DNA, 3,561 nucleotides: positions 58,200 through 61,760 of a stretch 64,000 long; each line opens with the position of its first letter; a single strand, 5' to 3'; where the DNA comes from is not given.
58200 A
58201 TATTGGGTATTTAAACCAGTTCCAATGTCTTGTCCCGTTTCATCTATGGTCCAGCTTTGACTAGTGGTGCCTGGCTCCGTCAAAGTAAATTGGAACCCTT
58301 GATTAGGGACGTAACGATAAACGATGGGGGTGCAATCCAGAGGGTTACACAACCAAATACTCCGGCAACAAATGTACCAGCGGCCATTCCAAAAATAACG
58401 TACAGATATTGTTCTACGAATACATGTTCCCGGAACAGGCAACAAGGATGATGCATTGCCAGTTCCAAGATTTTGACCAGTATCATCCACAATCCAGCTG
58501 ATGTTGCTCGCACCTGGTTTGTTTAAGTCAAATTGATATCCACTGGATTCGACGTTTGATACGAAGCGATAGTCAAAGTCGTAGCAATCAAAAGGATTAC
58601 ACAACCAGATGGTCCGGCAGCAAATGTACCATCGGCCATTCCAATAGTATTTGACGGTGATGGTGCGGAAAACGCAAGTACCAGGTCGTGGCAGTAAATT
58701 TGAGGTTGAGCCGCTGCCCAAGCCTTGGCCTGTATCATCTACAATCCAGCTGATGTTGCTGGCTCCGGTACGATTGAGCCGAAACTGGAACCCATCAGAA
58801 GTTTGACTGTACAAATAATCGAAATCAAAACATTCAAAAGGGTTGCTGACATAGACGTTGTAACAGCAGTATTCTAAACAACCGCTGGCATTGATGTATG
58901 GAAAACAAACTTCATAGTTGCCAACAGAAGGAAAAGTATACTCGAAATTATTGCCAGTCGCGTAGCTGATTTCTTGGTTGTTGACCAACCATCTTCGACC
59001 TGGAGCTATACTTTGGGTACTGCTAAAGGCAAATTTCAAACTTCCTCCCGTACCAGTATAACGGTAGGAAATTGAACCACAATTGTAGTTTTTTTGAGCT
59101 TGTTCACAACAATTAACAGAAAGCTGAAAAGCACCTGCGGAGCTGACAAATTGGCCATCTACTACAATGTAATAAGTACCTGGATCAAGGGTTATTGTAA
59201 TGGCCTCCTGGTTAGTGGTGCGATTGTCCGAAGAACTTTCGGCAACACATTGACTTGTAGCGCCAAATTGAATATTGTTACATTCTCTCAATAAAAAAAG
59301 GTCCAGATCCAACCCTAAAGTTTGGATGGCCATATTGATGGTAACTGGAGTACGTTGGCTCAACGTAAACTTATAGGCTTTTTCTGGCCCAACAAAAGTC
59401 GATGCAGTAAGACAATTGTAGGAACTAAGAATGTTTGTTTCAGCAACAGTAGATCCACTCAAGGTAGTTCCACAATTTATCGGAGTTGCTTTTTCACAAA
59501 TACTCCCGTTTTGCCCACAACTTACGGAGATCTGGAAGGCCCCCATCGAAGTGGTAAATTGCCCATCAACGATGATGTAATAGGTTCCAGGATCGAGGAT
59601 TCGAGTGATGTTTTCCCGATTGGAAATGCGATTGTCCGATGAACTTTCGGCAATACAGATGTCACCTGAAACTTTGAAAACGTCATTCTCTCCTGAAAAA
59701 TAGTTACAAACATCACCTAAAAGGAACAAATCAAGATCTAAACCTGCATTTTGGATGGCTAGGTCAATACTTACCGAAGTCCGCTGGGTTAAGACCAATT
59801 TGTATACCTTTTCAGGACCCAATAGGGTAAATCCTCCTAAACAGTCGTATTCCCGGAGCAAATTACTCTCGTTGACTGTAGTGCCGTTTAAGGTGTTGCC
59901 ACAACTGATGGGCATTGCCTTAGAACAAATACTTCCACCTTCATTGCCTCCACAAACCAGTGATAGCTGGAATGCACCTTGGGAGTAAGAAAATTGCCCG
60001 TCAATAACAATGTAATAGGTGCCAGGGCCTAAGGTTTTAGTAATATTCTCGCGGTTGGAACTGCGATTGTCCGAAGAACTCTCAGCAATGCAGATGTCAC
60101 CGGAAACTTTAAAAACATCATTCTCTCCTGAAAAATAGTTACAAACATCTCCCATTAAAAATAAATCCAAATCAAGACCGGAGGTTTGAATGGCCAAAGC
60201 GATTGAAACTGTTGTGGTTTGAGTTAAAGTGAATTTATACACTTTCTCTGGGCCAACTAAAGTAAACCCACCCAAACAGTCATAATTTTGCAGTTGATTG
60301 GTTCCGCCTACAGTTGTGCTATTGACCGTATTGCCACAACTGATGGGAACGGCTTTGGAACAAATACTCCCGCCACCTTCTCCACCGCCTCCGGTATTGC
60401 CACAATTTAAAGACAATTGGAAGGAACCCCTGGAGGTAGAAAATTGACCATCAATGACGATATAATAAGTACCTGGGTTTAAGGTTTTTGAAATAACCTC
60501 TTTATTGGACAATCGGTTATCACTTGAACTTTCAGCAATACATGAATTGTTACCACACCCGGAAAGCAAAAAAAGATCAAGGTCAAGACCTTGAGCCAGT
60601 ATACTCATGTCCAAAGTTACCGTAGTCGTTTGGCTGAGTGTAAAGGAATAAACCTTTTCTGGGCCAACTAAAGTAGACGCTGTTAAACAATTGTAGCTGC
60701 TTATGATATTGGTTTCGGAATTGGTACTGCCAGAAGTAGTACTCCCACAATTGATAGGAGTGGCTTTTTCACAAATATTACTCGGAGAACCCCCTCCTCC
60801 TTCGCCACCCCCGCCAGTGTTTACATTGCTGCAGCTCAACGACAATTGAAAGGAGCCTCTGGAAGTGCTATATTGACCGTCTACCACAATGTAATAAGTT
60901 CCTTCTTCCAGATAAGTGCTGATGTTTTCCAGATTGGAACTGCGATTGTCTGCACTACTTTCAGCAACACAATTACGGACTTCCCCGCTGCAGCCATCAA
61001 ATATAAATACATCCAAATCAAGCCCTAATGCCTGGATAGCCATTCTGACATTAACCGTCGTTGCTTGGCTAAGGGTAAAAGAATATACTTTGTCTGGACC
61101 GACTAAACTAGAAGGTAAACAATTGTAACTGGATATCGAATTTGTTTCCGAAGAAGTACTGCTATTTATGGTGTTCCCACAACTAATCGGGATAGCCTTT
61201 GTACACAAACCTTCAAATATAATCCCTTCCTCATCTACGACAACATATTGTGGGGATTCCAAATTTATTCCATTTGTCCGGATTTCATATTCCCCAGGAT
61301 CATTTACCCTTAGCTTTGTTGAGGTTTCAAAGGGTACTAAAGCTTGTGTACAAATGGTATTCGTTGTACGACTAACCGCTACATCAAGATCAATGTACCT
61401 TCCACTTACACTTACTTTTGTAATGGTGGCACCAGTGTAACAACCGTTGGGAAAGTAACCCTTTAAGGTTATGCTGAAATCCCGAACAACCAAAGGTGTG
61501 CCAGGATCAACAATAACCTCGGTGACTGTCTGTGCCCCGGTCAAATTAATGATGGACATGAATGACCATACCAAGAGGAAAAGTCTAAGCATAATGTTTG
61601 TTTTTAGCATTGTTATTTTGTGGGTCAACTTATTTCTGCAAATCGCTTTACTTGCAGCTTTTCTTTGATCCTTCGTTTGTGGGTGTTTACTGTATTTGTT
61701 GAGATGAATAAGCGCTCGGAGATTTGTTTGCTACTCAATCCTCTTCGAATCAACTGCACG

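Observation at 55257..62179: Giant T9SS cargo (2123 aa) built from two unusual repeat classes, translationally coupled to a LuxR-type regulator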

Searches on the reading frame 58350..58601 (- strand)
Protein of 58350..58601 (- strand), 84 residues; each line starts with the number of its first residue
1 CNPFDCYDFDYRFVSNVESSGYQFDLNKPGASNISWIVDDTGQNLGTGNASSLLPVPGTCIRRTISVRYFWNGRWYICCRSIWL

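Call 11: search_protein_families(library=pfam, proteins=[window:58350-58601:-], max_evalue=10)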
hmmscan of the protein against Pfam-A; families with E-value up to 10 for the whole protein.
seq(84 aa): 1 family
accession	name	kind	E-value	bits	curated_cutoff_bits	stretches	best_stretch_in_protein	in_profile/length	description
PF15516.12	BpuSI_N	-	0.25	11.8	25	1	7-44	102-137/152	BpuSI N-terminal domain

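Call 13: search_solved_structures(query=A1, max_evalue=10)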
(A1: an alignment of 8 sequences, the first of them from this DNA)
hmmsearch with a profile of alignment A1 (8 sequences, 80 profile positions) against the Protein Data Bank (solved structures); distinct sequences matched with E-value up to 10: 0.

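Call 14: find_homologous_proteins(query=A1, max_evalue=0.001)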
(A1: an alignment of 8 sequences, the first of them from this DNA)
Query A1 (8 sequences): 44 candidates shared short words with the query, none scored E <= 0.001.
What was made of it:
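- Tried and rejected: The word-index homologue search with the repeat profile found nothing (call 14).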

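Call 20: search_protein_representatives(alignment_id=A1)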
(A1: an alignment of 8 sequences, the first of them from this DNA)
Query: 8 sequences, 80 profile positions. Proteins with E-value up to 0.001 (for the whole library): 125; up to 1e-10: 99; up to 1e-30: 67. The best 125 are listed.
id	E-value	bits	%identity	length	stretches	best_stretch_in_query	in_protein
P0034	1.9e-252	832.5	-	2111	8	1-80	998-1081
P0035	2.1e-183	611.2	-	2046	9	2-79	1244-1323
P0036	3.4e-121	411.9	-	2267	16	1-78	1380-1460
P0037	1.2e-98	339.6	-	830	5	1-80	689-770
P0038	3.5e-97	334.9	-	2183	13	1-79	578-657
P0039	1.4e-92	320.1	-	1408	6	1-80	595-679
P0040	5.5e-92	318.3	-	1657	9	5-80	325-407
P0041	4.3e-90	312.2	-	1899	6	1-79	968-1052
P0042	2.4e-87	303.4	-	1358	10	2-79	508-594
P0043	4.1e-86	299.4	-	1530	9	1-79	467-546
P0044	1.9e-84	294.1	-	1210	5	1-80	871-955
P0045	4.6e-82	286.5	-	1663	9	1-79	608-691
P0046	4.7e-81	283.2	-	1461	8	1-75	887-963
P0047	1.1e-79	278.9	-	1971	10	1-79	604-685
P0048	5.6e-79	276.6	-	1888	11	2-80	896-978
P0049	1.2e-77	272.4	-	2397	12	1-80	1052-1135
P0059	9.8e-62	221.3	-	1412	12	2-78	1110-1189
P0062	2.7e-58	210.3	-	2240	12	2-79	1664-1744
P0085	2.1e-41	156.2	-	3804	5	2-80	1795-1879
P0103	2.9e-29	117.3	-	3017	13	3-77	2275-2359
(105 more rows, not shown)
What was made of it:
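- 125 representatives at E<=1e-3, 67 at E<=1e-30, among 1.84e9 proteins, with up to 16-18 copies per protein (call 20).
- Tried and rejected: The exhaustive HMMER search was needed (call 20).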

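Call 28: search_protein_families(library=pfam, alignment_id=A3, max_evalue=1)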
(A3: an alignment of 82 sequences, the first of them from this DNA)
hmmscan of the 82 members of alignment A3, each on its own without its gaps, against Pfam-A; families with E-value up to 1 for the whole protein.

A. member 1, seq(84 aa): 1 family
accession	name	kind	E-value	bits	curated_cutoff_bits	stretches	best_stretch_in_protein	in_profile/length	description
PF15516.12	BpuSI_N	-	0.25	11.8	25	1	7-44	102-137/152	BpuSI N-terminal domain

B. families by the number of members that match (of 82 scanned): 43 families (the first 25 are shown)
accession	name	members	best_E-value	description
PF18911.6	PKD_4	6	0.00061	PKD domain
PF10708.14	DUF2510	6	0.024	Protein of unknown function (DUF2510)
PF00801.26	PKD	5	0.0012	PKD domain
PF16403.11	Bact_surface_Ig-like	4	0.0017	Bacterial surface protein, Ig-like domain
PF16820.11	PKD_3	3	0.012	PKD-like domain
PF25784.1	BigA_N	2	0.014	BigA and YdbA N-terminal beta barrel domain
PF01835.25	MG2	2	0.065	MG2 domain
PF19081.6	Ig_7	2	0.091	Ig-like domain CHU_C associated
PF22321.2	Zona_CL2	2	0.12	Zonadhesin, second cohesin-like domain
PF17957.7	Big_7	1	0.0033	Bacterial Ig domain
PF12653.12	DUF3785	1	0.0053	Protein of unknown function (DUF3785)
PF05345.18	He_PIG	1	0.007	Putative Ig domain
PF08366.18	LLGL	1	0.0077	LLGL2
PF18692.7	DUF5640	1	0.0098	Family of unknown function (DUF5640)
PF17802.7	SpaA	1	0.016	Prealbumin-like fold domain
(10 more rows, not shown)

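Call 30: predict_structure(alignment_id=A3)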
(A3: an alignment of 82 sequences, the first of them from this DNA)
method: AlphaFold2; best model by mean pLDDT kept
length: 84 residues; sequences in the alignment: 82
mean_pLDDT: 94.1   pTM: 0.82
mean pLDDT of the five models: 94.1, 93.5, 92.2, 91.5, 91.0
residues with pLDDT >= 90: 71; 70-90: 12; 50-70: 1; < 50: 0
segments of 3 or more residues with pLDDT < 50: none
pLDDT, mean of each block of 10 residues (from residue 1): 86 89 97 98 97 94 97 96 92
secondary structure, 60 per line:
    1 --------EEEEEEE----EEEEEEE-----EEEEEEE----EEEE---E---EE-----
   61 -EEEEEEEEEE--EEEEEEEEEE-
elements in order: E9-15 E20-26 E32-38 E43-46 E62-71 E74-83
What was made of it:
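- AF2 gives pLDDT 94 and pTM 0.82, all-beta (call 30).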

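Call 59: list_cluster_members(proteins=[P0036, P0038, P0040, P0042, P0047, P0049, P0059, P0062, P0103, P0085])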
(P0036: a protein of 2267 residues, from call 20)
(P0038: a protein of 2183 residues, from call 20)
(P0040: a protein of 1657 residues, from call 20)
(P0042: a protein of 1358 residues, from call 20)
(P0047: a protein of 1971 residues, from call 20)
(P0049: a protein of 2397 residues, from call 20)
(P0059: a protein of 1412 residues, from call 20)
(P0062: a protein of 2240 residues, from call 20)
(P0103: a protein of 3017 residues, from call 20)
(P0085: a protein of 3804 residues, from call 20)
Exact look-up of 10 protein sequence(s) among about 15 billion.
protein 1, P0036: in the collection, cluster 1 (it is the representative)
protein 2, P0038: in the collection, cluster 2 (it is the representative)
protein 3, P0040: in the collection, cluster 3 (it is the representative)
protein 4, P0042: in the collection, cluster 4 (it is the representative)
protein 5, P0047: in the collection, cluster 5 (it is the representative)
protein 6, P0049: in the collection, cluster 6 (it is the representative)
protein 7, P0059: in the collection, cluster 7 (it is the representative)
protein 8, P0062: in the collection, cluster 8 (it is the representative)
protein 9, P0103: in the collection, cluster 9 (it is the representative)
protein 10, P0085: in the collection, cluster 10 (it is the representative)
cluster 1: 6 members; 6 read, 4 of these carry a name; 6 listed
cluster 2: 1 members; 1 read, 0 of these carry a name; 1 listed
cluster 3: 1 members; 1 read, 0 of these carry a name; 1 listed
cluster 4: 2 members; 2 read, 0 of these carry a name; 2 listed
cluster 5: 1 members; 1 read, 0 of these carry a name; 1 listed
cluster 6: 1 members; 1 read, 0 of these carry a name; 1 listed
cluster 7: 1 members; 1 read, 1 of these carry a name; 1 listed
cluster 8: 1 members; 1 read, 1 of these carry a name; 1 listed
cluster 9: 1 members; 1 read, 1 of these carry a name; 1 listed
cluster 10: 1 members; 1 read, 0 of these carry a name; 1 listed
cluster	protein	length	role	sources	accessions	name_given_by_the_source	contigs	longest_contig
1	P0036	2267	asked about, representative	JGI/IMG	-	hypothetical protein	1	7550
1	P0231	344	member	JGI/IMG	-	hypothetical protein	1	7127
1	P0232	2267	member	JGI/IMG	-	hypothetical protein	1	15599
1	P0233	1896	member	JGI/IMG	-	hypothetical protein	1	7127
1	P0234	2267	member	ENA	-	-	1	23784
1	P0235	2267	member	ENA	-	-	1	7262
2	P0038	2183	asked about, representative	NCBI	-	-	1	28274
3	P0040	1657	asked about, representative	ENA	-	-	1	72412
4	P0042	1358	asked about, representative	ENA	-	-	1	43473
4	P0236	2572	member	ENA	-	-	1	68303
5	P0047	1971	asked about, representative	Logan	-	-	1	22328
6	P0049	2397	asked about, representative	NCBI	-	-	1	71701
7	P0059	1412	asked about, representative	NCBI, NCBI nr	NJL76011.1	MAG: hypothetical protein HC892_14315 [Saprospiraceae bacterium] | hypothetical protein [Saprospiraceae bacterium]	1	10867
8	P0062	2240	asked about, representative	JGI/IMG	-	Secretion system C-terminal sorting domain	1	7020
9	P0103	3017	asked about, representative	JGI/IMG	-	gliding motility-associated-like protein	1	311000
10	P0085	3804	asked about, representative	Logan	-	-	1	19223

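Call 66: search_solved_structures(query=A3, max_evalue=10, show_alignments=2)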
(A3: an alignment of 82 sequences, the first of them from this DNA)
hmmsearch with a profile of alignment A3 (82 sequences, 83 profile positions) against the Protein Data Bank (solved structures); distinct sequences matched with E-value up to 10: 16.
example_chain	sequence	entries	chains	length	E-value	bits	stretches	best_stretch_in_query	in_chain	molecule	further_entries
8oe4_A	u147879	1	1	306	0.063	17.3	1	19-63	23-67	Interleukin-12 subunit beta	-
1f42_A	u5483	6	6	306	0.065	17.2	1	19-63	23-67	INTERLEUKIN-12 BETA CHAIN | Interleukin-12 subunit beta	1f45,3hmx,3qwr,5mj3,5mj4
3d85_D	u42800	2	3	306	0.065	17.2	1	19-63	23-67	Interleukin-12 subunit p40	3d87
8uui_A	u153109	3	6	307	0.066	17.2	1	19-63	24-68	Interleukin-12 subunit beta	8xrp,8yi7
6wdq_A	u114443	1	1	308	0.066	17.2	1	19-63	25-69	Interleukin-12 subunit beta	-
3duh_A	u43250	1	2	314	0.07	17.1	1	19-63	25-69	Interleukin-12 subunit beta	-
6uib_B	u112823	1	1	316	0.071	17.1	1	19-63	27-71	Interleukin-12 subunit beta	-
8cr8_A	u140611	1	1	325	0.075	17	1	19-63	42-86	Interleukin-12 subunit beta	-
4grw_B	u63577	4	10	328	0.077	17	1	19-63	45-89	Interleukin-12 subunit beta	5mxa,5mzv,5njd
8sf7_5I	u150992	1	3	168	0.61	14.1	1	18-70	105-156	OJ3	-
8odz_B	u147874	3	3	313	0.71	13.9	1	11-63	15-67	Interleukin-12 subunit beta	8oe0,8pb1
7r3n_A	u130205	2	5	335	0.96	13.5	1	11-63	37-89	Interleukin-12 subunit beta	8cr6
6sff_A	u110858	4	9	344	1.1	13.3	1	11-63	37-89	Interleukin-12 subunit beta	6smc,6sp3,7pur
8cr5_A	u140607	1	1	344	1.1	13.3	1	11-63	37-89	Interleukin-12 subunit beta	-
4p1y_A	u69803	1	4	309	2.8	12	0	13-40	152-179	Gamma-hemolysin component B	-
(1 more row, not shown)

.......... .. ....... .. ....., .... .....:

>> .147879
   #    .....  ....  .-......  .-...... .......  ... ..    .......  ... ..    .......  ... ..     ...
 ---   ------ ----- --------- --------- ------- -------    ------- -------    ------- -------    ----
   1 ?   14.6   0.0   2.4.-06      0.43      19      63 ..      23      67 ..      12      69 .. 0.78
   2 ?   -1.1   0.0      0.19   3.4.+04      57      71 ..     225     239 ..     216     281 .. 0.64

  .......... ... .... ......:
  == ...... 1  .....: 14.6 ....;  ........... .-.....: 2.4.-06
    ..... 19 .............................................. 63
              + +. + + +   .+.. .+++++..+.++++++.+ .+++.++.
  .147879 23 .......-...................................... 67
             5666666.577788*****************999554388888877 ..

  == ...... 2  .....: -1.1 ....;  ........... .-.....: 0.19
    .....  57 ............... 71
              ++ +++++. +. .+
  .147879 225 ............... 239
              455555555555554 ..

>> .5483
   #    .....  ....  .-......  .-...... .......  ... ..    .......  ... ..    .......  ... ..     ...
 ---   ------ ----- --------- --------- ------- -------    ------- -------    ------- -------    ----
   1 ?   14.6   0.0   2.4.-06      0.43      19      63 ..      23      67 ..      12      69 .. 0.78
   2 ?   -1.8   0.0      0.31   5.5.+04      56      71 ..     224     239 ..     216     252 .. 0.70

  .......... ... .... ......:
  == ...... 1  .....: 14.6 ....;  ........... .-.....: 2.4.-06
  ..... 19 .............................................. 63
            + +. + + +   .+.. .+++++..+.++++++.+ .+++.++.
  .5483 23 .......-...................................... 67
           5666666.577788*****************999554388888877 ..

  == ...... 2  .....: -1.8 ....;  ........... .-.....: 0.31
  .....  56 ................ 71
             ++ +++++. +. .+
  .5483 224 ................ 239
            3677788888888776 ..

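Call 70: fold_search(model_id=the predicted structure, library=pdb)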
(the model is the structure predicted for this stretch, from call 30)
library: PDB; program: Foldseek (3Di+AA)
matches with E <= 10: 1117; with E <= 0.001: 0
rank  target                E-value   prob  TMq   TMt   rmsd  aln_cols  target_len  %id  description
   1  9npl_D                2.6e-02  0.99  0.40  0.08   5.1        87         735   15  Crystal structure of the inactive conformation of a glycoside hydrolase (CapGH2b - E553Q Mutant) from the GH2 family i (released 2025-11-12)
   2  9npf_E                4.4e-02  0.97  0.41  0.08   5.2        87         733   15  Crystal structure of the inactive conformation of a glycoside hydrolase (CapGH2b) from the GH2 family in the space gro (released 2025-11-12)
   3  9npf_A                4.9e-02  0.97  0.41  0.08   5.2        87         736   15  Crystal structure of the inactive conformation of a glycoside hydrolase (CapGH2b) from the GH2 family in the space gro (released 2025-11-12)
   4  9npb                  4.9e-02  0.96  0.40  0.08   5.3        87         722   15  Crystal structure of the inactive conformation of a glycoside hydrolase (CapGH2b) from the GH2 family in the space group (released 2025-11-12)
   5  9np8                  5.8e-02  0.96  0.41  0.08   5.2        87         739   15  Crystal structure of the inactive conformation of a glycoside hydrolase (CapGH2b) from the GH2 family in the space group (released 2025-11-12)
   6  9npl_A                6.1e-02  0.96  0.40  0.08   5.1        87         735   15  Crystal structure of the inactive conformation of a glycoside hydrolase (CapGH2b - E553Q Mutant) from the GH2 family i (released 2025-11-12)
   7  9npf_C                6.5e-02  0.95  0.41  0.08   5.2        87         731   15  Crystal structure of the inactive conformation of a glycoside hydrolase (CapGH2b) from the GH2 family in the space gro (released 2025-11-12)
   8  9npe_A                6.8e-02  0.96  0.41  0.08   5.1        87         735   16  Crystal structure of the inactive conformation of a glycoside hydrolase (CapGH2b) from the GH2 family in the space gro (released 2025-11-12)
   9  9np9                  6.8e-02  0.95  0.41  0.08   5.1        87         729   15  Crystal structure of the inactive conformation of a glycoside hydrolase (CapGH2b - E553Q Mutant) from the GH2 family in  (released 2025-11-12)
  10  9npe_F                6.8e-02  0.94  0.40  0.08   5.1        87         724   15  Crystal structure of the inactive conformation of a glycoside hydrolase (CapGH2b) from the GH2 family in the space gro (released 2025-11-12)
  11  9npf_B                8.4e-02  0.91  0.40  0.08   5.4        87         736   15  Crystal structure of the inactive conformation of a glycoside hydrolase (CapGH2b) from the GH2 family in the space gro (released 2025-11-12)
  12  9npe_D                8.9e-02  0.94  0.41  0.08   5.1        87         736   16  Crystal structure of the inactive conformation of a glycoside hydrolase (CapGH2b) from the GH2 family in the space gro (released 2025-11-12)
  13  9npl_B                8.9e-02  0.93  0.40  0.08   5.1        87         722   15  Crystal structure of the inactive conformation of a glycoside hydrolase (CapGH2b - E553Q Mutant) from the GH2 family i (released 2025-11-12)
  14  9npe_B                9.4e-02  0.90  0.39  0.08   5.5        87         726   15  Crystal structure of the inactive conformation of a glycoside hydrolase (CapGH2b) from the GH2 family in the space gro (released 2025-11-12)
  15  4yfd_B                9.4e-02  0.75  0.39  0.14  10.0        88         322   18  Crystal structure PTP delta Ig1-Fn2 in complex with IL-1RAcP (released 2015-05-06)
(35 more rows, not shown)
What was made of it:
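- The best Foldseek TM scores (0.52-0.57) are to PKD and CD4 Ig domains (call 70).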

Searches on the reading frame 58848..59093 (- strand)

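Call 11: search_protein_families(library=pfam, proteins=[window:58848-59093:-], max_evalue=10)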
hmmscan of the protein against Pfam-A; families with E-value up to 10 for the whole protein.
seq(82 aa): 3 families
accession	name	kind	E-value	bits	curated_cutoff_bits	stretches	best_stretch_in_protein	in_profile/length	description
PF16820.11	PKD_3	-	0.034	14.4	26.3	1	34-66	36-66/68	PKD-like domain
PF18911.6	PKD_4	-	0.12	12.9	27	1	44-72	46-74/85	PKD domain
PF00801.26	PKD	-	0.14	12.6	23.5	1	34-63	33-62/80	PKD domain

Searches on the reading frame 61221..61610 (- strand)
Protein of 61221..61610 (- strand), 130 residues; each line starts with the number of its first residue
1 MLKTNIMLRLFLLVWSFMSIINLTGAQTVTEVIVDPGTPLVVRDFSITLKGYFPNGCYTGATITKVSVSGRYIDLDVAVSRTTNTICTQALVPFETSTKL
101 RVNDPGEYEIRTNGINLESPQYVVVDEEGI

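Call 11: search_protein_families(library=pfam, proteins=[window:61221-61610:-], max_evalue=10)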
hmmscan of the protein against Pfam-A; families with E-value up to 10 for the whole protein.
seq(130 aa): 0 families

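Call 90: search_protein_families(library=phrogs, proteins=[window:61221-61532:-], max_evalue=1)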
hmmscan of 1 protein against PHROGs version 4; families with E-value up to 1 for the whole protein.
seq(104 aa): 0 families
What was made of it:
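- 61230..61529 (-): N-terminal ~100-aa beta domain, residues 28-127. Probably the 'PF27154 ORF11_beta' hit listed first, before PPC, in a roughly position-ordered precomputed list for the orthologues. That model is not in the local Pfam copy. No hit in local Pfam or PHROGs (calls 11, 90).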
